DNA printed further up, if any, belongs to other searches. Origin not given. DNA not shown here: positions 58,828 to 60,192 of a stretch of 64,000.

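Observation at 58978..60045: SlyD-type FKBP fused to a cyclophilin (dual-family immunophilin) behind an organellar presequence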

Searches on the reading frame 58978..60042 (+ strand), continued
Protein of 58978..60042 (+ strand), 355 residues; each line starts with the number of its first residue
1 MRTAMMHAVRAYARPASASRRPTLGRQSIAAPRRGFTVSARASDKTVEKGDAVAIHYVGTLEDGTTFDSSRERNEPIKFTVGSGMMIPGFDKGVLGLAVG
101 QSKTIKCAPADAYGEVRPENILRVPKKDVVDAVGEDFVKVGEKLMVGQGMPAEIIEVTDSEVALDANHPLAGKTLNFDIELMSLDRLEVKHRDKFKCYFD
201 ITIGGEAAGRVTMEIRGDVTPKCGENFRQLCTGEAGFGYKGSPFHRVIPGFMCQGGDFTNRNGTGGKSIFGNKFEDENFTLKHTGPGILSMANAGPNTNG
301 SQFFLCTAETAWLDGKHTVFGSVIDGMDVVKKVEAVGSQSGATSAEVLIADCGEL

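Call 28: list_cluster_members(proteins=[P0025, P0080, P0099, P0018, P0079, P0090, P0095, P0101, P0010, P0091])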
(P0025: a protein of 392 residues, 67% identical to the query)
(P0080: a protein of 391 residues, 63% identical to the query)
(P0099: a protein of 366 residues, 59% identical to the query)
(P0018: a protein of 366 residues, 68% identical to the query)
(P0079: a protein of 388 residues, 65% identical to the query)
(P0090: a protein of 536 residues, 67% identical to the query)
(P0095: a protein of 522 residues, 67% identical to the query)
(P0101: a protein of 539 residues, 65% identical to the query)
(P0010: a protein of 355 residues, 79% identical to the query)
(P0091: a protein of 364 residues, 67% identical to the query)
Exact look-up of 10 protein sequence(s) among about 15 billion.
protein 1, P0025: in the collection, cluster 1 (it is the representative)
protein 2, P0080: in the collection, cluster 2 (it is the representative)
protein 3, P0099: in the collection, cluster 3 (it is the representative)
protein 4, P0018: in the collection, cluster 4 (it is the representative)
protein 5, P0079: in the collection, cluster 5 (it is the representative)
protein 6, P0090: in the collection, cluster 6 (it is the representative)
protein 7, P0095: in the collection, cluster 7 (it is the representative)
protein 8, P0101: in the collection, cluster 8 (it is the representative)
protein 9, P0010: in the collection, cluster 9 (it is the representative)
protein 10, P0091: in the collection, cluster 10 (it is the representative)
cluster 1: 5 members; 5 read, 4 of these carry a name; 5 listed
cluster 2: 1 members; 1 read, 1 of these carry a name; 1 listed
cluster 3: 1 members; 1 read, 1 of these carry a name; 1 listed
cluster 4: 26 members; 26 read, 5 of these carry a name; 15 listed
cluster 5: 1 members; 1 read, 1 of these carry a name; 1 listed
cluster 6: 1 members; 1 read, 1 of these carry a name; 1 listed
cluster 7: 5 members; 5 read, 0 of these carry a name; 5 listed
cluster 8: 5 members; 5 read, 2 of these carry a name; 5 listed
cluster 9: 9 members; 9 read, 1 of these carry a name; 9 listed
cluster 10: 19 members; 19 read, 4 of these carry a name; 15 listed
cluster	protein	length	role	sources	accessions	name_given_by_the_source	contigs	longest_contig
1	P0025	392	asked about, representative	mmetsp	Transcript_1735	Transcript_1735/g.4513 ORF Transcript_1735/g.4513 Transcript_1735/m.4513 type:complete ...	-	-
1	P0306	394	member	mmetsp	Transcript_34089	Transcript_34089/g.87175 ORF Transcript_34089/g.87175 Transcript_34089/m.87175 ...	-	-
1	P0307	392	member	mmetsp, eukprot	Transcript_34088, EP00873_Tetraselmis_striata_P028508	Transcript_34088/g.87170 ORF Transcript_34088/g.87170 Transcript_34088/m.87170 ... | jgi/Tetstr1/448772/TSEL_036007.t1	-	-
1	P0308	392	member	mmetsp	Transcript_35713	Transcript_35713/g.89710 ORF Transcript_35713/g.89710 Transcript_35713/m.89710 ...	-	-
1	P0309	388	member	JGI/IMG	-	-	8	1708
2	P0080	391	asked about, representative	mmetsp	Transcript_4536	Transcript_4536/g.12648 ORF Transcript_4536/g.12648 Transcript_4536/m.12648 type:complete ...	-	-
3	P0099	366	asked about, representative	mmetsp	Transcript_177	Transcript_177/g.771 ORF Transcript_177/g.771 Transcript_177/m.771 type:complete len:367 ...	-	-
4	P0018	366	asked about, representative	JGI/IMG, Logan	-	-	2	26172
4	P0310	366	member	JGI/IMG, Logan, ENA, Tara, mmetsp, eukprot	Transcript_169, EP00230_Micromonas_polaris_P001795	cyclophilin family peptidyl-prolyl cis-trans isomerase | strand:+ start:7293 stop:8393 length:1101 start_codon:yes stop_codon:yes ... | Transcript_169/g.520 ORF Transcript_169/g.520 Transcript_169/m.520 type:complete len:367 ...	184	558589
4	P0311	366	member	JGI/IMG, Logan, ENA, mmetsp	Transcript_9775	Transcript_9775/g.36282 ORF Transcript_9775/g.36282 Transcript_9775/m.36282 type:complete ...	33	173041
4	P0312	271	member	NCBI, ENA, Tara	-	strand:+ start:2347 stop:3162 length:816 start_codon:yes stop_codon:yes gene_type:complete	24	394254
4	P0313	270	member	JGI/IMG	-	cyclophilin family peptidyl-prolyl cis-trans isomerase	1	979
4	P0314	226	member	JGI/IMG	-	cyclophilin family peptidyl-prolyl cis-trans isomerase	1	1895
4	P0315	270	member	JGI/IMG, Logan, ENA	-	-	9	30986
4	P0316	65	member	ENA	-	-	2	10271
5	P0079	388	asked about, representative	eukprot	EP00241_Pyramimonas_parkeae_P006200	CAMPEP_0114251902 /NCGR_PEP_ID=MMETSP0058-20121206/15532_1 /TAXON_ID=36894 ...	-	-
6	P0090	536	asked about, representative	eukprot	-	TRINITY_DN929_c0_g1_i1.p1 TRINITY_DN929_c0_g1~~TRINITY_DN929_c0_g1_i1.p1 ORF ...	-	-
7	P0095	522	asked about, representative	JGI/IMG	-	-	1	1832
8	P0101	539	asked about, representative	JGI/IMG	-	peptidylprolyl isomerase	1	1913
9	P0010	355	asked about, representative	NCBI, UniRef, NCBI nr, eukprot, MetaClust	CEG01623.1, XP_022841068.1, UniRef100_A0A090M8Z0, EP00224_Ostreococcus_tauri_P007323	Cyclophilin-type peptidyl-prolyl cis-trans isomerase, conserved site [Ostreococcus tauri] | peptidylprolyl isomerase n=2 Tax=Ostreococcus tauri TaxID=70448 RepID=A0A090M8Z0_OSTTA | XP_022841068.1 Cyclophilin-type peptidyl-prolyl cis-trans isomerase, conserved site ...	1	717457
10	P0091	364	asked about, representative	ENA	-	-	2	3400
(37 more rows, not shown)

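Call 32: predict_structure(alignment_id=A1)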
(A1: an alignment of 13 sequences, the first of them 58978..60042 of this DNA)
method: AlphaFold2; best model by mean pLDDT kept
length: 355 residues; sequences in the alignment: 13
mean_pLDDT: 70.4   pTM: 0.54
mean pLDDT of the five models: 70.4, 70.3, 69.4, 68.9, 68.9
residues with pLDDT >= 90: 68; 70-90: 154; 50-70: 49; < 50: 84
segments of 3 or more residues with pLDDT < 50: 1-42, 262-284, 291-300, 310-316
pLDDT, mean of each block of 10 residues (from residue 1): 33 33 30 31 71 86 81 71 62 83 87 84 93 91 78 92 89 87 84 90 95 82 79 79 77 55 33 34 48 42 62 51 87 85 87 92
secondary structure, 60 per line:
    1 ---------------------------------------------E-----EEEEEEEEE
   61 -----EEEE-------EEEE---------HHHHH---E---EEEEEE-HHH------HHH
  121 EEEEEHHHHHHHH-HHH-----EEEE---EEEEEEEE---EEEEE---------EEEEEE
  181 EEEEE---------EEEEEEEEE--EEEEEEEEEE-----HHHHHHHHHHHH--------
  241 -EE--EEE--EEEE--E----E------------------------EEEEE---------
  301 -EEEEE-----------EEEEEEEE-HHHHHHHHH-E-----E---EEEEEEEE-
elements in order: E52-60 E66-69 E77-80 H90-94 E102-107 E121-125 H126-133 E143-146 E150-157 E161-165 E175-185 E195-203 E206-215 H221-232 E246-248 E251-254 E287-291 E302-306 E318-325 H327-335 E347-354
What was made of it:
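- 58978..59106 (+): N-terminal presequence, residues 1-43 (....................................|TVSARAS). It has no acidic residue, is 21% Arg, and carries R-G-F at 34-36. Its pLDDT is below 50 (call 32).
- The full-length model is only moderate (pLDDT 70, pTM 0.54, with poor cyclophilin loops from a 13-sequence alignment; call 32).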

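Call 34: fold_search(model_id=the predicted structure, library=pdb)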
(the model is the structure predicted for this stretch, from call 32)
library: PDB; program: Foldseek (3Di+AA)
matches with E <= 10: 927; with E <= 0.001: 448
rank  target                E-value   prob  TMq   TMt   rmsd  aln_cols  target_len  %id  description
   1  4tot_A                4.4e-19  1.00  0.39  0.81   4.7       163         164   69  Crystal structure of rat cyclophilin D in complex with a potent nonimmunosuppressive inhibitor (released 2014-11-12)
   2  5yzg_1                4.4e-19  1.00  0.39  0.56  21.6       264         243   42  The Cryo-EM Structure of Human Catalytic Step I Spliceosome (C complex) at 4.1 angstrom resolution (released 2018-08-08)
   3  7tgt                  2.2e-18  1.00  0.39  0.80   4.7       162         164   69  Structure of Cyclophilin D Peptidyl-Prolyl Isomerase Domain bound to Macrocyclic Inhibitor A26 (released 2022-08-24)
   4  4dgd                  2.2e-18  1.00  0.39  0.80   4.7       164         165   65  TRIMCyp cyclophilin domain from Macaca mulatta: H70C mutant (released 2012-02-08)
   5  4jcp                  2.3e-18  1.00  0.39  0.77   4.8       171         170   65  Structure of Cyclophilin B from Brugia malayi (released 2013-03-06)
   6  1mf8_C                2.4e-18  1.00  0.39  0.80   4.7       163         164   68  Crystal Structure of human calcineurin complexed with cyclosporin A and human cyclophilin (released 2002-10-16)
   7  7tgu                  2.7e-18  1.00  0.39  0.80   4.7       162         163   69  Structure of Cyclophilin D Peptidyl-Prolyl Isomerase Domain bound to Macrocyclic Inhibitor B1 (released 2022-08-24)
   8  7th1                  3.2e-18  1.00  0.39  0.80   4.7       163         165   69  Structure of Cyclophilin D Peptidyl-Prolyl Isomerase Domain bound to Macrocyclic Inhibitor B3 (released 2022-08-24)
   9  2cpl                  3.2e-18  1.00  0.39  0.80   4.7       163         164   66  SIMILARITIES AND DIFFERENCES BETWEEN HUMAN CYCLOPHILIN A AND OTHER BETA-BARREL STRUCTURES. STRUCTURAL REFINEMENT AT 1.63 (released 1993-10-31)
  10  5a0e_A                3.6e-18  1.00  0.39  0.79   4.7       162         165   69  Crystal structure of cyclophilin D in complex with CsA analogue, JW47. (released 2015-12-30)
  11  2x25                  3.8e-18  1.00  0.40  0.79   5.0       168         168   67  Free acetyl-CypA orthorhombic form (released 2010-03-23)
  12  2bit                  4.0e-18  1.00  0.39  0.80   4.7       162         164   69  Crystal structure of human cyclophilin D at 1.7 A resolution (released 2005-01-26)
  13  4n1m                  4.5e-18  1.00  0.39  0.78   5.7       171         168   65  Structure of Cyclophilin A in complex with GlyPro. (released 2015-08-12)
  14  5wc7                  4.8e-18  1.00  0.39  0.80   4.7       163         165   66  CypA Mutant - I97V S99T C115S (released 2018-04-18)
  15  7th6                  6.0e-18  1.00  0.39  0.80   4.7       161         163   70  Structure of Cyclophilin D Peptidyl-Prolyl Isomerase Domain bound to Macrocyclic Inhibitor B21 (released 2022-08-24)
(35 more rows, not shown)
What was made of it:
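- Tried and rejected: Foldseek with the full-length model (call 34).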

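Call 42: search_protein_representatives(protein=window:58978-60042:+)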
Query: 355 residues. Proteins with E-value up to 0.001 (for the whole library): 66037; up to 1e-10: 26240; up to 1e-30: 2895. The best 150 are listed.
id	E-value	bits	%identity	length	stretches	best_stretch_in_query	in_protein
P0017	4.8e-166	568.7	73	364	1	11-355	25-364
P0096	1.2e-133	462.1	67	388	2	196-355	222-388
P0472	7.6e-105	367.4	79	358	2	206-329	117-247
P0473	4.6e-97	341.8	55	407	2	196-353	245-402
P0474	4.5e-92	325.4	49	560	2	196-353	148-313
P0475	4.5e-91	322.1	67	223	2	196-326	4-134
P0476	6.3e-91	321.7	55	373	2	196-354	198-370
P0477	7.7e-83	295.1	48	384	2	189-353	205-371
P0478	1.2e-82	294.4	48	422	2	196-355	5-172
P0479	4.8e-81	289.2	64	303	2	238-355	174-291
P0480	2.0e-78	280.6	77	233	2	209-355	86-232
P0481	2.1e-78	280.5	56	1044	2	197-316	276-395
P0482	1.7e-77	277.5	71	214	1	196-354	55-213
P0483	2.2e-77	277.1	73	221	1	196-355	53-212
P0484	3.6e-77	276.4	72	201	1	196-355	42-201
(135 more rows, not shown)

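Call 61: find_encoding_contigs(protein=P0010, flank=4000, max_places=2)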
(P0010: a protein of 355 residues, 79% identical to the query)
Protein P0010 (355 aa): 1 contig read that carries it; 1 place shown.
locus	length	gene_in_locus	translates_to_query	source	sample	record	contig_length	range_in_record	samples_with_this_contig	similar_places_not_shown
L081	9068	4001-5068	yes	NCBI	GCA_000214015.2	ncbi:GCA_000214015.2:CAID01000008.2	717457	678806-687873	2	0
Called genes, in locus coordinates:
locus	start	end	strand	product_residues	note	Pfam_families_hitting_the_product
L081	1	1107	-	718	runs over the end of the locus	-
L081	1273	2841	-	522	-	PF03055:RPE65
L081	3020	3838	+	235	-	-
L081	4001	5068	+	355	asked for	PF00254:FKBP_C, PF00160:Pro_isomerase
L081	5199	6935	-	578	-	PF00999:Na_H_Exchanger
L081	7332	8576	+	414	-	-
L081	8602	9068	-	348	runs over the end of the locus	PF10563:CA_like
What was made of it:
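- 58978..60045 (+): Complete single-exon coding sequence (355 codons plus TAG) of the IF-FKBP/cyclophilin fusion protein. The syntenic O. tauri orthologue is called as one 355-aa gene of 1068 nt (call 61).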

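Call 62: find_encoding_contigs(protein=P0017, flank=4000, max_places=2)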
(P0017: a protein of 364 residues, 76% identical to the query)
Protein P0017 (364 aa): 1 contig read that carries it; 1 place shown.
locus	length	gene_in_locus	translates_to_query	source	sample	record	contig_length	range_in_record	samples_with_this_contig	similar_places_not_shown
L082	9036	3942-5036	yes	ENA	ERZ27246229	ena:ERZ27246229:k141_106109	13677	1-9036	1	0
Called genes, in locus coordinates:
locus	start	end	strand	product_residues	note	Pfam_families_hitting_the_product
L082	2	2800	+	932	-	?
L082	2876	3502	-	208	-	-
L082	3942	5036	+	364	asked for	PF00254:FKBP_C, PF00160:Pro_isomerase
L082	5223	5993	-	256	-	PF04889:Cwf_Cwc_15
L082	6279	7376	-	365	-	PF03982:DAGAT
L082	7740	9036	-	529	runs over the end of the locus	PF00118:Cpn60_TCP1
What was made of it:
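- Locus: the O. tauri locus is syntenic with a single-exon call, and the Cwc15 neighbour is also kept in a Micromonas-like contig (calls 61, 62).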
